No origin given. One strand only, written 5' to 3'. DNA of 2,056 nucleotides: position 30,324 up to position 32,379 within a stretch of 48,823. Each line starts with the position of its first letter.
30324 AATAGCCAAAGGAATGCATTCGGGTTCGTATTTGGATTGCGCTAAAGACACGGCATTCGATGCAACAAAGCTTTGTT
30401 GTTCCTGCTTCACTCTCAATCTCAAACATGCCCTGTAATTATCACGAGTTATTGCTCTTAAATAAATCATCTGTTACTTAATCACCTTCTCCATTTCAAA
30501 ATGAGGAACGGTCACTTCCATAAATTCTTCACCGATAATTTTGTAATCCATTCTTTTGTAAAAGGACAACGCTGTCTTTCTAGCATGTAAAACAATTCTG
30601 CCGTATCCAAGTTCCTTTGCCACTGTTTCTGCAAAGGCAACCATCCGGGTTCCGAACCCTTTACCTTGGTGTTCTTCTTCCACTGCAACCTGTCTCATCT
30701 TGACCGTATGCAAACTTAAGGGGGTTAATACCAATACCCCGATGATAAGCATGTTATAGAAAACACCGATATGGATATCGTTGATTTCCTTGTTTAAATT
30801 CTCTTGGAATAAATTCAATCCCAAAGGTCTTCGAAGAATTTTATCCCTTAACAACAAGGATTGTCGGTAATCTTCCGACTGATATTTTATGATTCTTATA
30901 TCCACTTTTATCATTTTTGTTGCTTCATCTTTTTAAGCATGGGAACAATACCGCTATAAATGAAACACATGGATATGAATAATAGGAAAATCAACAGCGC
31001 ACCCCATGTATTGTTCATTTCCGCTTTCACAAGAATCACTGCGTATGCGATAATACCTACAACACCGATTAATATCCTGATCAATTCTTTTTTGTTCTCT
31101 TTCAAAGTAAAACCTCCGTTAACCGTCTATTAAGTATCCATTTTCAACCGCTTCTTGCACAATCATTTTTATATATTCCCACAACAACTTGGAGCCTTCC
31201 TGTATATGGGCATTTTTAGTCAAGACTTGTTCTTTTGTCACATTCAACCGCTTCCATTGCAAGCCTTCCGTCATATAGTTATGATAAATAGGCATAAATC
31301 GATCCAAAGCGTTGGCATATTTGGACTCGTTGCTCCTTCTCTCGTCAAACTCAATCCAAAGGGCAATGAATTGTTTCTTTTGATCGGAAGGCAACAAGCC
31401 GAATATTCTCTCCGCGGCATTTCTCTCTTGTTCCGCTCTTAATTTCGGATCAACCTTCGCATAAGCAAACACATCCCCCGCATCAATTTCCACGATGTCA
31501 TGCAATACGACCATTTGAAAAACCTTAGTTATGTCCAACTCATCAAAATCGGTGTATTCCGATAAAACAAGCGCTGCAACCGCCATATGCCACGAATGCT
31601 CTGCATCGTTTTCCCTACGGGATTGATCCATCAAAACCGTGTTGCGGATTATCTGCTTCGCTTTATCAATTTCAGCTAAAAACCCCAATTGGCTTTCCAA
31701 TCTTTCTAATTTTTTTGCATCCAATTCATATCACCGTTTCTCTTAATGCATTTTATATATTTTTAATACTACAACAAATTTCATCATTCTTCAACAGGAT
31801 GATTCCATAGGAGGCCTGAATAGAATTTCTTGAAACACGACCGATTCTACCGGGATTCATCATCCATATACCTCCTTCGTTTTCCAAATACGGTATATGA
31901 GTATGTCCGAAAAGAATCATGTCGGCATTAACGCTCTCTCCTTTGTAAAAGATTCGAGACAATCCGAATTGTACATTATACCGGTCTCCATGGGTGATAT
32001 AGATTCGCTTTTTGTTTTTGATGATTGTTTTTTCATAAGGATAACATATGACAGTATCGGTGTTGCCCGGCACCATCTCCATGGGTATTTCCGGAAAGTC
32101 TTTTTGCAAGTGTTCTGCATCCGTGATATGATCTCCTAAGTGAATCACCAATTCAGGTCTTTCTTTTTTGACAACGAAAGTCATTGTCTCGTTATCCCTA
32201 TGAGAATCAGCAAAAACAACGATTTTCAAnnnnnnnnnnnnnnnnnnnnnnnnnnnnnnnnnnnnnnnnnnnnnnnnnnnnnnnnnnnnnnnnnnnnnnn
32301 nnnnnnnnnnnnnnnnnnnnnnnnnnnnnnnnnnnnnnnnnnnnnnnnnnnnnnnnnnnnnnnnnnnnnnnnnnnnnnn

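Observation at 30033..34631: Divergent short SecA-like ATPase with hydrophobic C-terminal tail heading a phosphoesterase/HD/GNAT operon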

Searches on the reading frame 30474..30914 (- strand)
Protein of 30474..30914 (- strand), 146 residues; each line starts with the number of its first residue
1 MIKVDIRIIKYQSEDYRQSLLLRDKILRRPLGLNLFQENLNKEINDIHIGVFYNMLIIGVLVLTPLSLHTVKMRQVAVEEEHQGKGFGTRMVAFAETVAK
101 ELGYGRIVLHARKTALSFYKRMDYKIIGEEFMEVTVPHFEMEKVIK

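Call 3: search_protein_families(library=pfam, proteins=[window:30474-30914:-])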
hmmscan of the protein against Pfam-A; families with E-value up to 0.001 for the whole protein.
window:30474-30914:- (146 aa): 5 families
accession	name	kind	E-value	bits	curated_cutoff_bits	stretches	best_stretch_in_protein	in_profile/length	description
PF00583.31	Acetyltransf_1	-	1e-11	45.5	20.7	1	47-124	34-116/116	Acetyltransferase (GNAT) family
PF13508.13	Acetyltransf_7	-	3.9e-11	43.6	27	1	56-125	13-83/84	Acetyltransferase (GNAT) domain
PF13673.13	Acetyltransf_10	-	4.4e-11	43.3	23.6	1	47-144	32-127/128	Acetyltransferase (GNAT) domain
PF13527.13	Acetyltransf_9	-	6.4e-05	23.4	25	1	45-126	40-126/127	Acetyltransferase (GNAT) domain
PF08445.16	FR47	-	0.00012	22.4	22.1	1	72-127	23-80/86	FR47-like protein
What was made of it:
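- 30474..30914 (-): GNAT acetyltransferase, 146 aa. Acetyltransf_1, _7 and _10 (call 3).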

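Call 4: search_protein_families(library=ncbifam, proteins=[window:30474-30914:-])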
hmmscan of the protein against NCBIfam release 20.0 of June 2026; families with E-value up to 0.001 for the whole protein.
window:30474-30914:- (146 aa): 8 families
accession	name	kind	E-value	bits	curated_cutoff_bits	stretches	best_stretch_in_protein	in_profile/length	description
NF005840.0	PRK07757.1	equivalog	4.1e-07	30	154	1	33-132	30-126/153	N-acetyltransferase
TIGR01575.1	rimI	equivalog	6e-07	29.7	86.4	1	34-128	21-116/132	ribosomal protein S18-alanine N-acetyltransferase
NF040501.1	resist_ArsN2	equivalog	7.1e-06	25.7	125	1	56-128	35-105/133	arsenic resistance N-acetyltransferase ArsN2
NF033078.2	AAC_6p_Ia_fam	equivalog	1.1e-05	25.4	265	1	43-111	48-116/181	AAC(6')-Ia family aminoglycoside 6'-N-acetyltransferase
NF005921.0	PRK07922.1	equivalog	4.4e-05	23.2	180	1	40-135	41-134/170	amino-acid N-acetyltransferase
NF000486.1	AAC_6p_Ip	exception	4.6e-05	23.5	390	1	43-111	29-97/173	aminoglycoside 6'-N-acetyltransferase AAC(6')-Ip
NF002959.0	PRK03624.1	equivalog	9.5e-05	22.1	124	1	72-125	74-130/147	GNAT family acetyltransferase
TIGR01211.1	ELP3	subfamily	0.00021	20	350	1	77-127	464-514/522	tRNA uridine(34) 5-carboxymethylaminomethyl modification radical SAM/GNAT enzyme Elp3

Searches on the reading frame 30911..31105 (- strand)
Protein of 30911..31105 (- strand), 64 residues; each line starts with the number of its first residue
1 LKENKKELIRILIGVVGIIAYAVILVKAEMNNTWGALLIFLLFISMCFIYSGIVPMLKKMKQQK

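Call 3: search_protein_families(library=pfam, proteins=[window:30911-31105:-])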
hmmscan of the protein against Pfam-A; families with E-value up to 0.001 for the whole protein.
window:30911-31105:- (64 aa): 0 families

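Call 4: search_protein_families(library=ncbifam, proteins=[window:30911-31105:-])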
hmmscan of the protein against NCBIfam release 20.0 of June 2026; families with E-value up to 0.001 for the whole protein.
window:30911-31105:- (64 aa): 0 families

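Call 28: search_protein_families(library=pfam, max_evalue=1, proteins=[window:30914-31105:-])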
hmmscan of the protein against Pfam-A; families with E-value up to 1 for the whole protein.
seq(64 aa): 4 families
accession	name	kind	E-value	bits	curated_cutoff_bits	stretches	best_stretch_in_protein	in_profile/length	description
PF14325.12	DUF4383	-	0.011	16.5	27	1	8-50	53-94/125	Domain of unknown function (DUF4383)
PF11127.14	YgaP-like_TM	-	0.032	14.8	25.3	1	8-54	11-49/66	Inner membrane protein YgaP-like, transmembrane domain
PF20990.2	DUF2207_C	-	0.036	14.2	33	1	7-49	137-181/247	Predicted membrane protein (DUF2207) C-terminal domain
PF13567.11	DUF4131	-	0.28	11.3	31.6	1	11-51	8-49/165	Domain of unknown function (DUF4131)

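Call 29: search_protein_families(library=ncbifam, max_evalue=1, proteins=[window:30914-31105:-])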
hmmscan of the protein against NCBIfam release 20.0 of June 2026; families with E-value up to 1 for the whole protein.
seq(64 aa): 1 family
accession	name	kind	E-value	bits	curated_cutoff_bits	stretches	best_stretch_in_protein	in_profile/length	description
NF046000.1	MAG1210_fam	subfamily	0.37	9.4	275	1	9-63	70-130/550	MAG1210 family protein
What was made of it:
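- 30911..31105 (-): 64-aa two-TM protein of unknown family. No Pfam or NCBIfam hit (calls 3, 4, 28, 29).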

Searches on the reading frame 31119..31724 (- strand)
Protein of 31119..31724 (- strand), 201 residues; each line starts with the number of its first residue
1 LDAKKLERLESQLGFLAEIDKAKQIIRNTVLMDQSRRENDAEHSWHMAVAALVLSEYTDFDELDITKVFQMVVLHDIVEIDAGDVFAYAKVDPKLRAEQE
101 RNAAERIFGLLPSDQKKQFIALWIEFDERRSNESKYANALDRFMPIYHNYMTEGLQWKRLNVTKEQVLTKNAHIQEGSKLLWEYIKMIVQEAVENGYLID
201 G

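Call 3: search_protein_families(library=pfam, proteins=[window:31119-31724:-])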
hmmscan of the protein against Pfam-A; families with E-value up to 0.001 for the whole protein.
window:31119-31724:- (201 aa): 3 families
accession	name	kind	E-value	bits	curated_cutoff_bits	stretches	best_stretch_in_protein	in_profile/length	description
PF13023.12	HD_3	-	7e-49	166.3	22.5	1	19-182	1-165/165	HD domain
PF12917.13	YfbR-like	-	5.2e-13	49.5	25.9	1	15-143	2-135/182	5'-deoxynucleotidase YfbR-like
PF01966.28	HD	-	0.00051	20.8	22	1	41-100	2-55/116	HD domain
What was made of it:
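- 31119..31724 (-): HD_3 / YfbR-like HD phosphohydrolase, 201 aa. PF13023 166.3 bits (call 3).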

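Call 4: search_protein_families(library=ncbifam, proteins=[window:31119-31724:-])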
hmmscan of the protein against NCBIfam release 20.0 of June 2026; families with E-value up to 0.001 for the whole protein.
window:31119-31724:- (201 aa): 1 family
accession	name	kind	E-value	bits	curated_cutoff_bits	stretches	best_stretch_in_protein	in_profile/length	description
NF003009.0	PRK03826.1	equivalog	2.1e-08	34.1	122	1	13-144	4-143/197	5'-deoxynucleotidase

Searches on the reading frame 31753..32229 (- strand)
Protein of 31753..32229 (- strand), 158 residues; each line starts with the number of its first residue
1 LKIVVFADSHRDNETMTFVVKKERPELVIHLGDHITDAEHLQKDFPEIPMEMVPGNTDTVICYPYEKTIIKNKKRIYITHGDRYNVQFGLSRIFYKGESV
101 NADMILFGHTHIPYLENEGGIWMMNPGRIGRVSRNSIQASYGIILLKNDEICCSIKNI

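Call 3: search_protein_families(library=pfam, proteins=[window:31753-32229:-])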
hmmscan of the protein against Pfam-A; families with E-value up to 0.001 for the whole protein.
window:31753-32229:- (158 aa): 2 families
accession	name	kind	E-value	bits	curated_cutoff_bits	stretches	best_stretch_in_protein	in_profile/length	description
PF12850.12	Metallophos_2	-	2e-26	93.3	27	1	1-147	1-152/154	Calcineurin-like phosphoesterase superfamily domain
PF00149.33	Metallophos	-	3e-07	31.5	21.5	1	1-82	1-116/191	Calcineurin-like phosphoesterase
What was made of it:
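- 31753..32229 (-): YfcE-family metallophosphoesterase, 158 aa, translationally coupled to secA2. Metallophos_2 93.3 bits (call 3).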

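Call 4: search_protein_families(library=ncbifam, proteins=[window:31753-32229:-])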
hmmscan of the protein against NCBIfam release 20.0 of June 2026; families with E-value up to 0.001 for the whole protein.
window:31753-32229:- (158 aa): 2 families
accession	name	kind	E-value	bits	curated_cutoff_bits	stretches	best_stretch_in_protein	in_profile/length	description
TIGR00040.1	yfcE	subfamily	2.9e-22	79.4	56.25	1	1-150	1-154/158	YfcE family phosphodiesterase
NF006988.0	PRK09453.1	equivalog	5.2e-14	52.5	117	1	68-144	92-160/183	phosphodiesterase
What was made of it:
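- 31753..32229 (-): TIGR00040 yfcE 79.4 bits, at or above the 56.25 cut-off (call 4).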
